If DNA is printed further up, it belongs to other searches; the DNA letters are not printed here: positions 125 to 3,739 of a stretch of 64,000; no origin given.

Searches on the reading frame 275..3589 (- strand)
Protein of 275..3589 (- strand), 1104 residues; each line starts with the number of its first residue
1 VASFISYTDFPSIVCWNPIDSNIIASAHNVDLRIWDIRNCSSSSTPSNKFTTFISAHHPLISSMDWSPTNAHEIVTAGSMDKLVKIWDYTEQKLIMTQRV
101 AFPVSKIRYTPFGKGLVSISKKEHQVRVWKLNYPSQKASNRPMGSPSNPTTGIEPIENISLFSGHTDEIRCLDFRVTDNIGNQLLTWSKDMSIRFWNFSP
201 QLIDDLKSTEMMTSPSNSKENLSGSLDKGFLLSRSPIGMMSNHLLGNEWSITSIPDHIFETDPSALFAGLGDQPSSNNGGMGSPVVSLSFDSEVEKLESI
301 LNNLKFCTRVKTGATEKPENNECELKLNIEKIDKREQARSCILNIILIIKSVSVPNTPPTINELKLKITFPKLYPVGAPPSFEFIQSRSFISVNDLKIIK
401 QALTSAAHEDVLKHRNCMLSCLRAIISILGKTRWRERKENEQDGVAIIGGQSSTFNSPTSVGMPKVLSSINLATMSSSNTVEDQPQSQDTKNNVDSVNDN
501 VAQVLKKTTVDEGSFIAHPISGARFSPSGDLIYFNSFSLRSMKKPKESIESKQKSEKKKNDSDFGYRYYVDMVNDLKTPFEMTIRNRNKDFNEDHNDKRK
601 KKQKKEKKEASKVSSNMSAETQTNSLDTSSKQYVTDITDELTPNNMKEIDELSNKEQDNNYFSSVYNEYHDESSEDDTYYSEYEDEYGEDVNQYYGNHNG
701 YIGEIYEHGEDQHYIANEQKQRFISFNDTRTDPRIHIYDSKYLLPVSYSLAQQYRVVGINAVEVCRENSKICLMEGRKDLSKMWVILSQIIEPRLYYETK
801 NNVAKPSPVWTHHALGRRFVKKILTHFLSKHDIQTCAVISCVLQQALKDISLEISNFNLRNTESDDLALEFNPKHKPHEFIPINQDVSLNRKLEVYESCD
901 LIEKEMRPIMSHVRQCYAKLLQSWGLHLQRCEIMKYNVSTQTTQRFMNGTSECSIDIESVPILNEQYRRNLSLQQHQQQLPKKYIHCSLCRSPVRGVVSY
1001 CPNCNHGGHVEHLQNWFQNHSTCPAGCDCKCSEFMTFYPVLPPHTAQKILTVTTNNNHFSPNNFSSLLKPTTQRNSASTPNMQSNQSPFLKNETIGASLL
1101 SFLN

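Call 7: search_protein_families(library=pfam, proteins=[window:275-3589:-])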
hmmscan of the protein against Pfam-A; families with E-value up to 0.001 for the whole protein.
window:275-3589:- (1104 aa): 17 families
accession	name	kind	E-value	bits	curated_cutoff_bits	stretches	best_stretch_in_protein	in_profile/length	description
PF25174.1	Beta-prop_THOC3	-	9e-17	61.4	305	1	14-133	8-119/272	THOC3 beta-propeller domain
PF24807.1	WD40_CDC20-Fz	-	5.5e-13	49.3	200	1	15-196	142-292/292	CDC20/Fizzy WD40 domain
PF25173.1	Beta-prop_WDR3_1st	-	2.5e-11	44.1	154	1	14-132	35-143/184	WDR3 first beta-propeller domain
PF00400.38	WD40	-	1.2e-10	41.9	27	1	51-88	4-39/39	WD domain, G-beta repeat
PF25460.1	Beta-prop_Aladin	-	2.8e-10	40.3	171.1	1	14-131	65-182/340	Aladin seven-bladed propeller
PF17120.11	zf-RING_16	-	3.4e-10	39.9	27.4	1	985-1034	5-55/57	RING/Ubox like zinc-binding domain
PF24814.1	WD40_Prp19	-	2.2e-08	34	320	1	14-136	55-169/281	Prp19 WD40 domain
PF17034.11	zinc_ribbon_16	-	4e-08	34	27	1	972-1033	57-124/125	Zinc-ribbon like family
PF24817.1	WD40_WDHD1_1st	-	1.7e-07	31.2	109.9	0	70-136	96-162/291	WDHD1 first WD40 domain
PF23609.1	Beta-prop_EIPR1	-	4.3e-07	30.1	54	1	15-129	165-280/280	EIPR1 beta-propeller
PF25168.1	Beta-prop_WDR36-Utp21_2nd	-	1.8e-06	27.9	84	0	54-149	236-329/335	WDR36/Utp21 second beta-propeller domain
PF23869.1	Beta-prop_WDR75_1st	-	4.5e-06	26.6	45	1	44-115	21-91/292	WD repeat-containing protein 75 first beta-propeller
PF25172.1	Beta-prop_WDR3_2nd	-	7.1e-06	25.9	140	0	14-96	44-116/293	WDR3 second beta-propeller domain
PF25175.1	Beta-prop_WDR5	-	0.00017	21.4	250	1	14-129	58-163/296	WDR5 beta-propeller domain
PF05773.27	RWD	-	0.00019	22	22.8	1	291-417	4-100/112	RWD domain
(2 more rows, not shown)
